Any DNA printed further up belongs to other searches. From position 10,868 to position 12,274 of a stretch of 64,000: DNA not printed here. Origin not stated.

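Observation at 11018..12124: RNA ligase with N-terminal tRNA-binding (HPNADRL) OB domain embedded in a restriction-modification-like locus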

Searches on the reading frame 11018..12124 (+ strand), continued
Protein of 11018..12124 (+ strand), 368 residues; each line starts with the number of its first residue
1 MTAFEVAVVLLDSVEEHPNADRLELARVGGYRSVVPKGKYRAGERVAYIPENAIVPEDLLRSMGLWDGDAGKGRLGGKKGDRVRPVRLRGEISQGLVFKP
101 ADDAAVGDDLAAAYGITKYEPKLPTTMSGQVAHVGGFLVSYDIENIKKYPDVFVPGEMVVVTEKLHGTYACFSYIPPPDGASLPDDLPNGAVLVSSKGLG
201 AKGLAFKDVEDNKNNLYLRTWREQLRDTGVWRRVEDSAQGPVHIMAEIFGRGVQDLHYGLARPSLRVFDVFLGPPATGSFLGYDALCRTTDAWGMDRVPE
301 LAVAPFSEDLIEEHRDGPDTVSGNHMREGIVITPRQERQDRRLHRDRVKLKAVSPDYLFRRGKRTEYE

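Call 58: find_encoding_contigs(protein=P0005, flank=10000, max_places=4)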
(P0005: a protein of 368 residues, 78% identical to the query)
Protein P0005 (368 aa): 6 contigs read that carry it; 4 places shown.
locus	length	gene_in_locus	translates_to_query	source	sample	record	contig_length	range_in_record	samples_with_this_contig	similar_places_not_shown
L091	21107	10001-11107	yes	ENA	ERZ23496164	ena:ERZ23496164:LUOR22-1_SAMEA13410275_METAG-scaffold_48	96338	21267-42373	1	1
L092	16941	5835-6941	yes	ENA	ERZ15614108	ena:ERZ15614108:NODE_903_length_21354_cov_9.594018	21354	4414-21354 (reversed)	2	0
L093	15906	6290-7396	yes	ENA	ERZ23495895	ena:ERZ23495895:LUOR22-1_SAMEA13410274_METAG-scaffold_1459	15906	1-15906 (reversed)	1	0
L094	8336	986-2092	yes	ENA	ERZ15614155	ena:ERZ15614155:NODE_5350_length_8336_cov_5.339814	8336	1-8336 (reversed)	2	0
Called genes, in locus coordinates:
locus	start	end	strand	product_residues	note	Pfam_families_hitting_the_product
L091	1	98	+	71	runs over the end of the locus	PF01402:RHH_1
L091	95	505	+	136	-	PF01850:PIN (weak), PF13470:PIN_3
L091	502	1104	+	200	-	PF00034:Cytochrom_C (weak), PF13442:Cytochrome_CBB3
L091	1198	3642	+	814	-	PF13620:CarboxypepD_reg, PF13715:CarbopepD_reg_2, PF07715:Plug, PF00593:TonB_dep_Rec_b-barrel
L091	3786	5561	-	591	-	PF01011:PQQ, PF13360:PQQ_2, PF01011:PQQ, PF13360:PQQ_2, PF13570:Beta-prop_ACSF4 (weak)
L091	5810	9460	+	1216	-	PF01381:HTH_3, PF13560:HTH_31, PF00176:SNF2-rel_dom (weak), PF00270:DEAD (faint), PF04851:ResIII (weak), PF00271:Helicase_C, PF13020:NOV_C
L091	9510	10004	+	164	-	PF13650:Asp_protease_2 (weak), PF13975:gag-asp_proteas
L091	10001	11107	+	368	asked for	PF21189:PHA02142, PF09414:RNA_ligase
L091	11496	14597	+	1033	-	-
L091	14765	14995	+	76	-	PF02604:PhdYeFM_antitox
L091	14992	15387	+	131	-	PF01850:PIN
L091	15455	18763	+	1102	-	PF04465:DUF499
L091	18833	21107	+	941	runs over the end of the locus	PF07494:Reg_prop (faint), PF12228:DUF3604 (faint)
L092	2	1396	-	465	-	?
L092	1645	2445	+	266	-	PF13560:HTH_31, PF01381:HTH_3, PF00176:SNF2-rel_dom (weak)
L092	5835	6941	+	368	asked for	PF21189:PHA02142, PF09414:RNA_ligase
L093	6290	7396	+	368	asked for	PF21189:PHA02142, PF09414:RNA_ligase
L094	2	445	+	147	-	?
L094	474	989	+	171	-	PF13650:Asp_protease_2 (weak), PF13975:gag-asp_proteas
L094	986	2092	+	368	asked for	PF21189:PHA02142, PF09414:RNA_ligase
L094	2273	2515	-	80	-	PF15919:HicB_lk_antitox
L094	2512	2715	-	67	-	PF07927:HicA_toxin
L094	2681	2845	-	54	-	-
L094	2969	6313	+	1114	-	PF06634:DUF1156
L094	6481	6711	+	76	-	PF02604:PhdYeFM_antitox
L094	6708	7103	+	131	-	PF01850:PIN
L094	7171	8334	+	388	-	?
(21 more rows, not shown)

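Call 62: search_dna_similar(query=window:11018-12124:+, collection=phages, mode=protein, max_rows=12)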
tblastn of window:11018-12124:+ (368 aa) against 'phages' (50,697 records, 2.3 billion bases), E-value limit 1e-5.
Records with a match: 159; places in all: 159; records where one place covers at least 80% of the query: 20.
Best place of each record, by identity: <60% 159.
By first word of the organism name: Pseudomonas 138; uncultured 5; Brevundimonas 5; Caulobacter 4; Caudoviricetes 3; Tunturiibacter 2; Synechococcus 1; Proteus 1.
By host as written in the record: Pseudomonas aeruginosa 55; Pseudomonas aeruginosa PAO1 25; - 13; Pseudomonas aeruginosa PAK 10; Brevundimonas pondensis LVF1 4; Caulobacter vibrioides CB15 2; Caulobacter crescentus 2; Pseudomonas aeruginosa ZS-PA-35 2; and 31 more.
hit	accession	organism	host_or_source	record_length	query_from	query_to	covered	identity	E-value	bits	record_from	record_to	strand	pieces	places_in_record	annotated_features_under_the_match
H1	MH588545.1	Caulobacter phage CcrPW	Caulobacter vibrioides CB15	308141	1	368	100%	38.6%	7e-57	205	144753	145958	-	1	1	hypothetical protein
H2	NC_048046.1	Caulobacter phage CcrPW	Caulobacter vibrioides CB15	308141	1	368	100%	38.6%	7e-57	205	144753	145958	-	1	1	RNA ligase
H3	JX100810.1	Caulobacter phage CcrColossus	Caulobacter crescentus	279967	1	368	100%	38.0%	1e-57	207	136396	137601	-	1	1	putative RNA ligase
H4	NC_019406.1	Caulobacter phage CcrColossus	Caulobacter crescentus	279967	1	368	100%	38.0%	1e-57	207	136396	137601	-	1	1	RNA ligase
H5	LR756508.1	uncultured phage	metagenomic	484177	1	363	99%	37.4%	6e-57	206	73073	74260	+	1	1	record has no annotation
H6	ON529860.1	Brevundimonas phage vB_BpoS-Papperlapapp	Brevundimonas pondensis LVF1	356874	1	362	98%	36.7%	2e-50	186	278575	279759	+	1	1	RNA ligase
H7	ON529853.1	Brevundimonas phage vB_BpoS-Bambus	Brevundimonas pondensis LVF1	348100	1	362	98%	36.6%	9e-51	187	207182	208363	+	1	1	RNA ligase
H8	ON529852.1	Brevundimonas phage vB_BpoS-Kabachok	Brevundimonas pondensis LVF1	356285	1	362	98%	35.2%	9e-49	182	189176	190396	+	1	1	RNA ligase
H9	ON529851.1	Brevundimonas phage vB_BpoS-Marchewka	Brevundimonas pondensis LVF1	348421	1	362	98%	34.9%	2e-48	181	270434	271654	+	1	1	RNA ligase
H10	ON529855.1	Brevundimonas phage vB_BpoS-Domovoi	Brevundimonas pondensis EIF1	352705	1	362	98%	34.9%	6e-48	179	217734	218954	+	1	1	RNA ligase 2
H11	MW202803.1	Caudoviricetes sp.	Manatee Spring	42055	11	368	97%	31.0%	3e-24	110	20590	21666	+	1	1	RNA ligase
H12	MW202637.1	Caudoviricetes sp.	Manatee Spring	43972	1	360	98%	30.2%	4e-15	83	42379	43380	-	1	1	RNA ligase | ttudgA-like protein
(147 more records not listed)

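Call 74: search_protein_families(library=padloc, proteins=[L001:11118-11891:+, L001:12325-13671:+], max_evalue=0.001)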
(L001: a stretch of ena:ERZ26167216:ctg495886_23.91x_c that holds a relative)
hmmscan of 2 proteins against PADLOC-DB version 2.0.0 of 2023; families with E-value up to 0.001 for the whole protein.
L001:11118-11891:+ (257 aa): 0 families

L001:12325-13671:+ (448 aa): 8 families
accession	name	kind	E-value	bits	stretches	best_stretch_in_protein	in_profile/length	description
PDLC04959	PDC-S20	-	1.8e-51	174.1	1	1-348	1-326/464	-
PDLC04956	PDC-S20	-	6.6e-46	155.6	2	213-348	181-321/450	-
PDLC04957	PDC-S20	-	1.7e-18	65.3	1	212-288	182-260/446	-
PDLC04958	PDC-S20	-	1.3e-17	62.3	1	212-285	174-256/458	-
PDLC02209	QatA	-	1.1e-13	48.7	1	18-285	9-283/646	-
PDLC02210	QatA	-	2.5e-11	40.8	1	212-286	203-280/593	-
PDLC02361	PifA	-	4.3e-11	40.1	1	17-288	14-258/720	PifA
PDLC04140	mad8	-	2.8e-05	21.8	1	39-224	25-203/314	mads_8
